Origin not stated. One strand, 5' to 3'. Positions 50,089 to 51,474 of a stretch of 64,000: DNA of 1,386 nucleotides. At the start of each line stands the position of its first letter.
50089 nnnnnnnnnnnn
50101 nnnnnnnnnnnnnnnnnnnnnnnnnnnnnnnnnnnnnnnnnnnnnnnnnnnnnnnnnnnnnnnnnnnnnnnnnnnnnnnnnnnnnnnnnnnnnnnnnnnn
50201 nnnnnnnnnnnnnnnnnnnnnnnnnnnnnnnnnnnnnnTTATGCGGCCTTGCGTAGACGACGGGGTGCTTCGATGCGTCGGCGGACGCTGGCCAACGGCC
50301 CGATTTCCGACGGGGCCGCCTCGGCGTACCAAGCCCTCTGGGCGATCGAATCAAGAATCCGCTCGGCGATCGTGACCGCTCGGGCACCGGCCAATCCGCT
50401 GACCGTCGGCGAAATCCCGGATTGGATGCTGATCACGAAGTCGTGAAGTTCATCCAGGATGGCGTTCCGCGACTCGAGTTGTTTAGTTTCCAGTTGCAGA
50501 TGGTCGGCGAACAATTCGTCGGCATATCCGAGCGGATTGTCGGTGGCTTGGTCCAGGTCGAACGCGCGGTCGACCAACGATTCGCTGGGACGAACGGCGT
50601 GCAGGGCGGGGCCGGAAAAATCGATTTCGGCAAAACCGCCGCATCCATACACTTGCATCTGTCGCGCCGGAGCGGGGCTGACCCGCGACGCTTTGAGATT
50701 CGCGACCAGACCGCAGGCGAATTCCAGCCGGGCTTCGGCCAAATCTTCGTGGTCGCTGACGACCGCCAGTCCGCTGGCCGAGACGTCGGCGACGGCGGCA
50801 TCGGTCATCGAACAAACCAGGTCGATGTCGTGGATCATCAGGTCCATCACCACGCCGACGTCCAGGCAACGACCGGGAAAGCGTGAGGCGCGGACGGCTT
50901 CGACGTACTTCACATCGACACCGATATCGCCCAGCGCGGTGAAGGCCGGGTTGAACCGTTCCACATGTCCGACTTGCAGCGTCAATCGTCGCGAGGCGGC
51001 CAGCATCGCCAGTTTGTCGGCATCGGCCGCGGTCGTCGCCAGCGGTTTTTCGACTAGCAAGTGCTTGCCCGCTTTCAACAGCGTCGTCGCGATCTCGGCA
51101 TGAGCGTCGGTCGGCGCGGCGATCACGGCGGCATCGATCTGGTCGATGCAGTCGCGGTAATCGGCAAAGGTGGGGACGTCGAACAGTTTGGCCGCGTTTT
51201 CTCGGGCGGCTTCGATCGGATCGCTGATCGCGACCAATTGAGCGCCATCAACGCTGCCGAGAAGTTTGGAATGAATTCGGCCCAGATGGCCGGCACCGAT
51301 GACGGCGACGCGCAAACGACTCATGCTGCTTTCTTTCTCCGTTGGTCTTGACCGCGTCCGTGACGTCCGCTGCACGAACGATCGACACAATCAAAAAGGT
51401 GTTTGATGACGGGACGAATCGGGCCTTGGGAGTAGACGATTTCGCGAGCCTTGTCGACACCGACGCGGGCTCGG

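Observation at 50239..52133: lpxA translationally coupled to a Gfo/Idh/MocA oxidoreductase: GnnA-like arrangement suggesting GlcN3N-type lipid A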

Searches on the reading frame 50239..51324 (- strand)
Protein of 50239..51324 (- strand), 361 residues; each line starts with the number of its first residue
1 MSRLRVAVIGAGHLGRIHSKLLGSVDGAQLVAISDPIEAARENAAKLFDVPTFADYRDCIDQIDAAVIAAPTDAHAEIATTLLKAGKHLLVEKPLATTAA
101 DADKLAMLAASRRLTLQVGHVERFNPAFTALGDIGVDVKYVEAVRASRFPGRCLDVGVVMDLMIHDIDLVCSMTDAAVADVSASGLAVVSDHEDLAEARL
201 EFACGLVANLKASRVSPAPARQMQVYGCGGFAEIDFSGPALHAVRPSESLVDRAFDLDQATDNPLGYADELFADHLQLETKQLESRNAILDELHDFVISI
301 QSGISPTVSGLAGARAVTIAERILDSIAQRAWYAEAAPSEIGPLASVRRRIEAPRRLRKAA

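Call 6: search_protein_families(library=ncbifam, proteins=[window:50239-51324:-], max_evalue=0.00001)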
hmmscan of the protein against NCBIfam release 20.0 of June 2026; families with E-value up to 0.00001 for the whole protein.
window:50239-51324:- (361 aa): 8 families
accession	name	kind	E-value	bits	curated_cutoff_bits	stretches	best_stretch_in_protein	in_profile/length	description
NF040723.1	UDP-GlcNAcDh_Arch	equivalog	6e-52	177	450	1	4-236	1-239/302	UDP-N-acetylglucosamine 3-dehydrogenase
TIGR04380.1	myo_inos_iolG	equivalog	4.1e-32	111.3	355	1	4-230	2-248/330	inositol 2-dehydrogenase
NF052679.1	InsChiInosDhIolG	equivalog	2.8e-14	52.9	540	1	4-169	3-180/343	bifunctional inositol 2-dehydrogenase/D-chiro-inositol 1-dehydrogenase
NF052479.1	LevoglcsnDh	equivalog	3.8e-14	52.2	650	1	1-127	1-138/386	levoglucosan dehydrogenase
NF008607.0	PRK11579.1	subfamily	1.9e-13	50.1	330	1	3-133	4-135/346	oxidoreductase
NF058561.1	BT_2158_fam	equivalog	6e-11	41.6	750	1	3-120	35-154/487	glycoside 3-dehydrogenase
NF007574.0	PRK10206.1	equivalog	1.6e-08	34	352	1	55-130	56-133/345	oxidoreductase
NF041392.1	XylDh_Gfo6_Halo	equivalog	1.2e-07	30.8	350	1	30-128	45-148/350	D-xylose 1-dehydrogenase Gfo6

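Call 7: search_protein_families(library=pfam, proteins=[window:50239-51324:-], max_evalue=0.001)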
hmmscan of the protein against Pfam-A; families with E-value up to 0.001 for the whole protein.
window:50239-51324:- (361 aa): 3 families
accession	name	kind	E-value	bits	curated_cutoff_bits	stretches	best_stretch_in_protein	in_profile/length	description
PF01408.29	GFO_IDH_MocA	-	4.8e-28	98.7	24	1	4-120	1-120/120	Oxidoreductase family, NAD-binding Rossmann fold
PF22725.1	GFO_IDH_MocA_C3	-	1.6e-11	44.7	27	1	155-230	42-121/124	GFO/IDH/MocA C-terminal domain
PF02894.22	GFO_IDH_MocA_C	-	1.2e-06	28.9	22.9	1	156-333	40-216/218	Oxidoreductase family, C-terminal alpha/beta domain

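Call 8: search_solved_structures(query=window:50239-51324:-, max_evalue=0.00001, show_alignments=2)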
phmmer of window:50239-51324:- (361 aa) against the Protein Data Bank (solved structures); distinct sequences matched with E-value up to 0.00001: 64 (the best 60 are shown).
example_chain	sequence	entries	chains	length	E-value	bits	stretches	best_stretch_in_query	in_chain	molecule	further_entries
7bvj_A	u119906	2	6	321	1.3e-46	162.6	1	3-246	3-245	Oxidoreductase, NAD-binding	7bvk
3ezy_A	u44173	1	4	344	9.4e-21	77.6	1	4-322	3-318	Dehydrogenase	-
8qc3_A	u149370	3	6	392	2.2e-17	66.6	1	4-127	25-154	Oxidoreductase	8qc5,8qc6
8qc2_A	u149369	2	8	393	2.4e-17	66.4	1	4-126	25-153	Gfo/Idh/MocA family oxidoreductase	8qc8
3c1a_A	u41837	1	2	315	2.5e-17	66.4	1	2-273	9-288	Putative oxidoreductase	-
4hkt_A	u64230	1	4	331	4.5e-17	65.6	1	4-330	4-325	Inositol 2-dehydrogenase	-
3cea_A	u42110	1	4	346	1.2e-16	64.1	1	4-235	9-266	Myo-inositol 2-dehydrogenase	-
9azo_A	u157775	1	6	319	5.3e-16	62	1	3-128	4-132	PmdC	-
3ec7_A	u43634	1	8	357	2.7e-15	59.7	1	4-134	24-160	Putative Dehydrogenase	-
3e18_A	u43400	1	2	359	3.4e-14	56.1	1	3-227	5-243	oxidoreductase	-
1tlt_A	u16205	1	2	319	4.4e-13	52.4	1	2-131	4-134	PUTATIVE OXIDOREDUCTASE (VIRULENCE FACTOR mviM HOMOLOG)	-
6jw6_A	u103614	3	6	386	6e-13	52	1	4-134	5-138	Dehydrogenase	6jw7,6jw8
4mkx_A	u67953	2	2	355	2.1e-12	50.2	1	4-187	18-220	Inositol dehydrogenase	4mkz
4n54_A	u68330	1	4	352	2.1e-12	50.2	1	4-187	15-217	Inositol dehydrogenase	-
3euw_A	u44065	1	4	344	2.3e-12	50.1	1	3-191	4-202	Myo-inositol dehydrogenase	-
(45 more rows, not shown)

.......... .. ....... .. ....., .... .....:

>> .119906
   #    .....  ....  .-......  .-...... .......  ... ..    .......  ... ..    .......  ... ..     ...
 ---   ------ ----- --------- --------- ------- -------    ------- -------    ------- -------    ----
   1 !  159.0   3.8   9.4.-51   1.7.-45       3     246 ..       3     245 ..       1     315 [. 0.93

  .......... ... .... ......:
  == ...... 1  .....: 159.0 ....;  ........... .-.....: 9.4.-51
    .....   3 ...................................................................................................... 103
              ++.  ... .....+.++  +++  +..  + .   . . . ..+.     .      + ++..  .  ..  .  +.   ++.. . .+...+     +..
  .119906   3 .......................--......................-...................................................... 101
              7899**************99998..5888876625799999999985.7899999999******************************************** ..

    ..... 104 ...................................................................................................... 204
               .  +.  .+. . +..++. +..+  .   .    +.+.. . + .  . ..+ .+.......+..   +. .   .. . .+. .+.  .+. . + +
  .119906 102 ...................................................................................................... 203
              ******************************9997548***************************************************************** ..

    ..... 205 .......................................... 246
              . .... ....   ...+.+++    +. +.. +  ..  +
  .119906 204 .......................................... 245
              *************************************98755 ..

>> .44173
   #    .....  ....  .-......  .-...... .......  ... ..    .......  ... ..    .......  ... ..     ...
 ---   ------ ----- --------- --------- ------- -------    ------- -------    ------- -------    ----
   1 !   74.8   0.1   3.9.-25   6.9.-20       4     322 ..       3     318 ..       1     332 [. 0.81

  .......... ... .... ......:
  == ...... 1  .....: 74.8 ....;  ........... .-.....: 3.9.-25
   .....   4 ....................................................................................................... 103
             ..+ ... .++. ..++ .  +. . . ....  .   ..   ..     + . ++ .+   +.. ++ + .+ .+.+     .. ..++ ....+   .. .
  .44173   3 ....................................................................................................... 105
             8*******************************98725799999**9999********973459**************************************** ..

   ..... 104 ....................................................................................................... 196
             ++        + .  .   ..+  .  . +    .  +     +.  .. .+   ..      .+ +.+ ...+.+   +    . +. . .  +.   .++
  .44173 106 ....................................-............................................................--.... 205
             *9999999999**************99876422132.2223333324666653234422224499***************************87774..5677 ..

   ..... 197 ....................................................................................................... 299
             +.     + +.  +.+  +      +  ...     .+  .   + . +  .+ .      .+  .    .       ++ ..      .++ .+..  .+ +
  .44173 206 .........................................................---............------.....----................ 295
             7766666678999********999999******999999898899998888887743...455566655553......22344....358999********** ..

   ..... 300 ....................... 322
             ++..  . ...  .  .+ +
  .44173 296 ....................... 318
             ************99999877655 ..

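Call 10: find_homologous_proteins(query=window:50239-51324:-, max_evalue=1e-10)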
Query window:50239-51324:- (361 aa): 7872 proteins with E <= 1e-10 among 8000 candidates; the best 120 are listed.
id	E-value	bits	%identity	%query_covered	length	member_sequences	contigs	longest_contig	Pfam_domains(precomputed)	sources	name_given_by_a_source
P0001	7.9e-217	737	94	100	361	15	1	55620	PF01408.29,PF22725.2,PF02894.23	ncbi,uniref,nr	ncbi:Gfo/Idh/MocA family oxidoreductase [Stieleria sp. ICT_E10.1]|uniref:Gfo/Idh/MocA family oxidore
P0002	2.9e-201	686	88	100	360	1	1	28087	PF01408.29,PF22725.2,PF02894.23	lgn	-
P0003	1.2e-200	684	87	99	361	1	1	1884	PF01408.29,PF22725.2,PF02894.23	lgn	-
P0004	2.7e-200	683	88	100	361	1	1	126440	PF01408.29,PF22725.2,PF02894.23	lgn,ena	-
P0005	1.0e-199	681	88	100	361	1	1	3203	PF01408.29,PF22725.2,PF02894.23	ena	-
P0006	2.1e-197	673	84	100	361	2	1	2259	PF01408.29,PF22725.2,PF02894.23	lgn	-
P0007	3.3e-197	672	86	100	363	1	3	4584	PF01408.29,PF22725.2,PF02894.23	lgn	-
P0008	8.6e-197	671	85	100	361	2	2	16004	PF01408.29,PF22725.2,PF02894.23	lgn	-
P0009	8.9e-196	668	86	100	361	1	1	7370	PF01408.29,PF22725.2,PF02894.23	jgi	jgi:predicted dehydrogenase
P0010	8.6e-195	665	86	98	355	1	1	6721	PF01408.29,PF22725.2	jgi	jgi:predicted dehydrogenase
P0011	7.6e-194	661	84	100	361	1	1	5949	PF01408.29,PF22725.2,PF02894.23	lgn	-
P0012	4.3e-192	656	83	100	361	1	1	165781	PF01408.29,PF22725.2,PF02894.23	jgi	jgi:predicted dehydrogenase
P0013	1.2e-191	654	84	100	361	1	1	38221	PF01408.29,PF22725.2,PF02894.23,PF03807.24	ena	-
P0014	9.5e-189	645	83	100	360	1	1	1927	PF01408.29,PF22725.2,PF02894.23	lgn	-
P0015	4.7e-188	642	83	100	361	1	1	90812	PF01408.29,PF22725.2,PF02894.23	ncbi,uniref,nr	ncbi:Gfo/Idh/MocA family oxidoreductase [Stieleria sp. TO1_6]|uniref:Gfo/Idh/MocA family oxidoreduct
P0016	3.0e-186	636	83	100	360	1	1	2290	PF01408.29,PF22725.2,PF02894.23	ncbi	-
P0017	4.8e-186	636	82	100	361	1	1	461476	PF01408.29,PF22725.2,PF02894.23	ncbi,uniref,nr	ncbi:Gfo/Idh/MocA family oxidoreductase [Roseiconus nitratireducens]|uniref:Gfo/Idh/MocA family oxid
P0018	5.8e-186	636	83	100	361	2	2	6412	PF01408.29,PF22725.2,PF02894.23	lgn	-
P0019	1.1e-185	635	82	100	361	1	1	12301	PF01408.29,PF22725.2,PF02894.23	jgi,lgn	-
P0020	5.8e-184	629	81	100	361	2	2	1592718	PF01408.29,PF22725.2,PF02894.23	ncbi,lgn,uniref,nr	ncbi:Gfo/Idh/MocA family oxidoreductase [Stieleria sp. JC731]|uniref:Gfo/Idh/MocA family oxidoreduct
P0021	1.3e-182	624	81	100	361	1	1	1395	PF01408.29,PF22725.2,PF02894.23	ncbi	-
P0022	7.2e-182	622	80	100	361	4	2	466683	PF01408.29,PF22725.2,PF02894.23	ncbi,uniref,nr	ncbi:Gfo/Idh/MocA family oxidoreductase [Roseiconus lacunae]|uniref:Gfo/Idh/MocA family oxidoreducta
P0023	1.1e-179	615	80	100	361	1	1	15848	PF01408.29,PF22725.2,PF02894.23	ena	-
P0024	8.2e-179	612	78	100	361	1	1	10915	PF01408.29,PF22725.2,PF02894.23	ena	-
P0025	2.5e-178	610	78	100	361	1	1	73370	PF01408.29,PF22725.2,PF02894.23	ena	-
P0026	4.3e-177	606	79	100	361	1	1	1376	PF01408.29,PF22725.2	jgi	jgi:predicted dehydrogenase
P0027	8.0e-174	596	77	100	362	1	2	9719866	PF01408.29,PF22725.2,PF02894.23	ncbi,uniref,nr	ncbi:Gfo/Idh/MocA family oxidoreductase [Stieleria varia]|uniref:Dehydrogenase n=1 Tax=Stieleria var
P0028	8.5e-174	596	76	100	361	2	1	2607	PF01408.29,PF22725.2,PF02894.23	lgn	-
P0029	1.1e-173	595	77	100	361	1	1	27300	PF01408.29,PF22725.2,PF02894.23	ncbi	ncbi:MAG: Gfo/Idh/MocA family oxidoreductase [Planctomycetota bacterium]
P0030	2.2e-173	594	75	100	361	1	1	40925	PF01408.29,PF22725.2,PF02894.23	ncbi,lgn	ncbi:MAG: Gfo/Idh/MocA family oxidoreductase [Planctomycetota bacterium]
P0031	5.3e-172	590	77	100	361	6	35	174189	PF01408.29,PF22725.2,PF02894.23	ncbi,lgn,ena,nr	ncbi:MAG: dehydrogenase [Rhodopirellula sp. TMED11]|nr:MAG: dehydrogenase [Rhodopirellula sp. TMED11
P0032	3.2e-171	587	75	100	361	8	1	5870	PF01408.29,PF22725.2,PF02894.23,PF03807.24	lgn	-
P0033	5.5e-171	586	75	99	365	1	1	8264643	PF01408.29,PF22725.2,PF02894.23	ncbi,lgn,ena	-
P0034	5.6e-171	586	75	100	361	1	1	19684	PF01408.29,PF22725.2,PF02894.23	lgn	-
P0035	1.3e-170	585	77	98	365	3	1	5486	PF01408.29,PF22725.2,PF02894.23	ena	-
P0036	5.9e-169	580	74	100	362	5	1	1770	PF01408.29,PF22725.2,PF02894.23,PF03807.24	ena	-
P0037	1.2e-168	579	74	100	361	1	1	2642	PF01408.29,PF22725.2,PF02894.23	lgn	-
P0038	7.3e-168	576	73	100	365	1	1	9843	PF01408.29,PF22725.2,PF02894.23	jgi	jgi:predicted dehydrogenase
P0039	1.6e-167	575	73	99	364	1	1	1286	PF01408.29,PF22725.2,PF02894.23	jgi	jgi:predicted dehydrogenase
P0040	1.8e-167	575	75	99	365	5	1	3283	PF01408.29,PF22725.2,PF02894.23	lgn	-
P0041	2.3e-167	574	74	98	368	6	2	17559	PF01408.29,PF22725.2,PF02894.23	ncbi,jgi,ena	jgi:predicted dehydrogenase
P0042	3.4e-167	574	73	98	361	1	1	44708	PF01408.29,PF22725.2,PF02894.23,PF03807.24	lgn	-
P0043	2.2e-166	571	74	99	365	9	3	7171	PF01408.29,PF22725.2,PF02894.23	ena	-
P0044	2.7e-166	571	75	99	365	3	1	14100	PF01408.29,PF22725.2,PF02894.23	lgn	-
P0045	3.7e-166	570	73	98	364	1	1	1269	PF01408.29,PF22725.2,PF02894.23,PF03807.24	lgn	-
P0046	8.0e-166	569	73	99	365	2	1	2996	PF01408.29,PF22725.2,PF02894.23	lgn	-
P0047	1.8e-165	568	72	99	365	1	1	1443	PF01408.29,PF22725.2,PF02894.23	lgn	-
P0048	2.7e-165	568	73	100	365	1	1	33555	PF01408.29,PF22725.2,PF02894.23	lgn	-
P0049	6.5e-165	566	72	100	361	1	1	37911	PF01408.29,PF22725.2,PF02894.23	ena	-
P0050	7.7e-165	566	74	99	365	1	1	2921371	PF01408.29,PF22725.2,PF02894.23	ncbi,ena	-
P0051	7.9e-165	566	72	99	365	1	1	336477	PF01408.29,PF22725.2,PF02894.23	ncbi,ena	-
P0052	8.7e-165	566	72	100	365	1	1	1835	PF01408.29,PF22725.2,PF02894.23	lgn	-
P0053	1.2e-164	565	73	100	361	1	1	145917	PF01408.29,PF22725.2,PF02894.23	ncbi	ncbi:MAG: Gfo/Idh/MocA family oxidoreductase [Rubripirellula sp.]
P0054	1.2e-164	565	72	99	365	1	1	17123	PF01408.29,PF22725.2,PF02894.23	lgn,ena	-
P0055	1.3e-164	565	72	98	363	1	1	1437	PF01408.29,PF22725.2,PF02894.23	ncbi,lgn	-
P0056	3.2e-164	564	74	98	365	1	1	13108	PF01408.29,PF22725.2,PF02894.23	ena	-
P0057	3.9e-164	564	72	99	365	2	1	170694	PF01408.29,PF22725.2,PF02894.23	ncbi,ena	-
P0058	5.7e-164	563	71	100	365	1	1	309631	PF01408.29,PF22725.2,PF02894.23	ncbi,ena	-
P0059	7.0e-164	563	75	95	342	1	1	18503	PF01408.29,PF22725.2,PF02894.23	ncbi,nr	ncbi:MAG: Gfo/Idh/MocA family oxidoreductase, partial [Pirellulaceae bacterium]|nr:Gfo/Idh/MocA fami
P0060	1.1e-163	562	72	100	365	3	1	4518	PF01408.29,PF22725.2,PF02894.23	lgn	-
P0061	1.5e-163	562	71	100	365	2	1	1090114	PF01408.29,PF22725.2,PF02894.23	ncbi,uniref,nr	ncbi:Gfo/Idh/MocA family oxidoreductase [Rubripirellula reticaptiva]|uniref:Dehydrogenase n=1 Tax=Ru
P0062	3.1e-163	561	73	100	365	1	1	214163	PF01408.29,PF22725.2,PF02894.23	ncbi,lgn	-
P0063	3.7e-163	561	72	99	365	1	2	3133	PF01408.29,PF22725.2,PF02894.23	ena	-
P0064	4.1e-163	560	72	100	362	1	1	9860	PF01408.29,PF22725.2,PF02894.23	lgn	-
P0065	5.4e-163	560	70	99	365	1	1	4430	PF01408.29,PF22725.2,PF02894.23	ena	-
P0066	6.4e-163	560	74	99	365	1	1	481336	PF01408.29,PF22725.2,PF02894.23,PF03807.24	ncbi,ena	-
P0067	6.5e-163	560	72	99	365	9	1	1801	PF01408.29,PF22725.2,PF02894.23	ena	-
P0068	7.2e-163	560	74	99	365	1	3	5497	PF01408.29,PF22725.2,PF02894.23,PF03807.24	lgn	-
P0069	1.4e-162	559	72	99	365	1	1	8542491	PF01408.29,PF22725.2,PF02894.23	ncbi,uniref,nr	ncbi:Dehydrogenase [Rubripirellula lacrimiformis]|uniref:Dehydrogenase n=1 Tax=Rubripirellula lacrim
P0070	1.5e-162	559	73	99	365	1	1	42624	PF01408.29,PF22725.2,PF02894.23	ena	-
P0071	2.9e-162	558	71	100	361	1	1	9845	PF01408.29,PF22725.2,PF02894.23,PF03807.24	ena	-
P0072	3.7e-162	557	73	100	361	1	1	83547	PF01408.29,PF22725.2,PF02894.23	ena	-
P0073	3.7e-162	557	71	99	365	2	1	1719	PF01408.29,PF22725.2,PF02894.23,PF03807.24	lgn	-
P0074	6.7e-162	556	73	99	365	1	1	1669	PF01408.29,PF22725.2,PF02894.23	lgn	-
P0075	2.0e-161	555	71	99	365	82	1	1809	PF01408.29,PF22725.2,PF02894.23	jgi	-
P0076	3.1e-161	554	73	99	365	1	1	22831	PF01408.29,PF22725.2,PF02894.23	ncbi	-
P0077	4.1e-161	554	72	100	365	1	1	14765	PF01408.29,PF22725.2,PF02894.23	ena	-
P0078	5.7e-161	553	70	99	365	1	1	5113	PF01408.29,PF22725.2,PF02894.23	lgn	-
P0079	2.6e-160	551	72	99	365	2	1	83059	PF01408.29,PF22725.2,PF02894.23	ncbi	-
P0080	3.1e-160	551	69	99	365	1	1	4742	PF01408.29,PF22725.2,PF02894.23,PF03807.24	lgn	-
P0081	3.2e-160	551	71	100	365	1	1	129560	PF01408.29,PF22725.2,PF02894.23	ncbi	-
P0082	3.6e-160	551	72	98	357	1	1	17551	PF01408.29,PF22725.2,PF02894.23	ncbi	-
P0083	4.4e-160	550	70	100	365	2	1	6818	PF01408.29,PF22725.2,PF02894.23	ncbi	-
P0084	4.9e-160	550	73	98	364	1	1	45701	PF01408.29,PF22725.2,PF02894.23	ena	-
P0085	1.0e-159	549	71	99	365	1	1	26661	PF01408.29,PF22725.2,PF02894.23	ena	-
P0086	1.2e-159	549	70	99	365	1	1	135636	PF01408.29,PF22725.2,PF02894.23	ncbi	-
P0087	1.8e-159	548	71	100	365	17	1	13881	PF01408.29,PF22725.2,PF02894.23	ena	-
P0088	2.0e-159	548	70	100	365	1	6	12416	PF01408.29,PF22725.2,PF02894.23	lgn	-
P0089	3.7e-159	547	70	99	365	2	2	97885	PF01408.29,PF22725.2,PF02894.23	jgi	-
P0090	5.8e-159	547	71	99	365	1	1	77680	PF01408.29,PF22725.2,PF02894.23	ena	-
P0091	5.8e-159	547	70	100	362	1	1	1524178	PF01408.29,PF22725.2,PF02894.23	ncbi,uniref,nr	ncbi:Dehydrogenase [Rubripirellula tenax]|uniref:Dehydrogenase n=1 Tax=Rubripirellula tenax TaxID=25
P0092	7.0e-159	546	72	100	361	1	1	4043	PF01408.29,PF22725.2,PF02894.23,PF03807.24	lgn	-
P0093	7.8e-159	546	69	99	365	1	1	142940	PF01408.29,PF22725.2,PF02894.23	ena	-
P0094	8.5e-159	546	71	98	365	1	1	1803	PF01408.29,PF22725.2,PF02894.23,PF03807.24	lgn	-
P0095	1.1e-158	546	72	100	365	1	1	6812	PF01408.29,PF22725.2,PF02894.23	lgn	-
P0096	1.4e-158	546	69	100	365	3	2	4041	PF01408.29,PF22725.2,PF02894.23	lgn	-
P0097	2.1e-158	545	72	99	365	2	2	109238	PF01408.29,PF22725.2,PF02894.23,PF03807.24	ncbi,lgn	-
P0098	2.7e-158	545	70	100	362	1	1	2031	PF01408.29,PF22725.2,PF02894.23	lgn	-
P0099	2.9e-158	544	71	99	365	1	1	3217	PF01408.29,PF22725.2,PF02894.23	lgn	-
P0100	3.6e-158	544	69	99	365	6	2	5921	PF01408.29,PF22725.2,PF02894.23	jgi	jgi:predicted dehydrogenase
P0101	3.7e-158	544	71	100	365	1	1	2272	PF01408.29,PF22725.2,PF02894.23,PF03807.24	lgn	-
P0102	5.6e-158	544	70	100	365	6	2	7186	PF01408.29,PF22725.2,PF02894.23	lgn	-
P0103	6.7e-158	543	70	100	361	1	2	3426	PF01408.29,PF22725.2,PF02894.23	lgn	-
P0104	1.6e-157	542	68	100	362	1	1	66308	PF01408.29,PF22725.2,PF02894.23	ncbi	-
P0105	1.9e-157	542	70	100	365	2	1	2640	PF01408.29,PF22725.2,PF02894.23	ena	-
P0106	2.2e-157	542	70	99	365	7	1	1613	PF01408.29,PF22725.2,PF02894.23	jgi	-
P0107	2.2e-157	542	72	99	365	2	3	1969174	PF01408.29,PF22725.2,PF02894.23,PF03807.24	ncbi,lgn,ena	-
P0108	2.6e-157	541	70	99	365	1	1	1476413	PF01408.29,PF22725.2,PF02894.23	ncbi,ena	-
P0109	3.3e-157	541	70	98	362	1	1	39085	PF01408.29,PF22725.2,PF02894.23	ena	-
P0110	3.6e-157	541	69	100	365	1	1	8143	PF01408.29,PF22725.2,PF02894.23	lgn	-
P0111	4.0e-157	541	70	98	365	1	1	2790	PF01408.29,PF22725.2,PF02894.23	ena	-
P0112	4.5e-157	541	70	99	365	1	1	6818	PF01408.29,PF22725.2,PF02894.23,PF03807.24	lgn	-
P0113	4.5e-157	541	69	100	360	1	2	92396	PF01408.29,PF22725.2,PF02894.23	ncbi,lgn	ncbi:MAG: Gfo/Idh/MocA family oxidoreductase [Planctomycetota bacterium]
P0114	5.5e-157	540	69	99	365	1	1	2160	PF01408.29,PF22725.2,PF02894.23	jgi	jgi:predicted dehydrogenase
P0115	8.6e-157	540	69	100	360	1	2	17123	PF01408.29,PF22725.2,PF02894.23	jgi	-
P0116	9.6e-157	539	69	99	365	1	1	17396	PF01408.29,PF22725.2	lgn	-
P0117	1.0e-156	539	69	100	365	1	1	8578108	PF01408.29,PF22725.2,PF02894.23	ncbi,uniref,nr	ncbi:Dehydrogenase [Planctomycetes bacterium CA13]|uniref:Dehydrogenase n=1 Tax=Novipirellula hercti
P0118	1.0e-156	539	69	100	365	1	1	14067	PF01408.29,PF22725.2,PF02894.23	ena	-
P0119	1.1e-156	539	70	98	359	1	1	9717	PF01408.29,PF22725.2,PF02894.23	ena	-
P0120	1.4e-156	539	72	100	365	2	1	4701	PF01408.29,PF22725.2,PF02894.23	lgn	-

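Call 11: find_encoding_contigs(protein=window:50239-51324:-, flank=10000, max_places=4)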
Protein window:50239-51324:- (361 aa): no gene with exactly this product is on record in the collection.
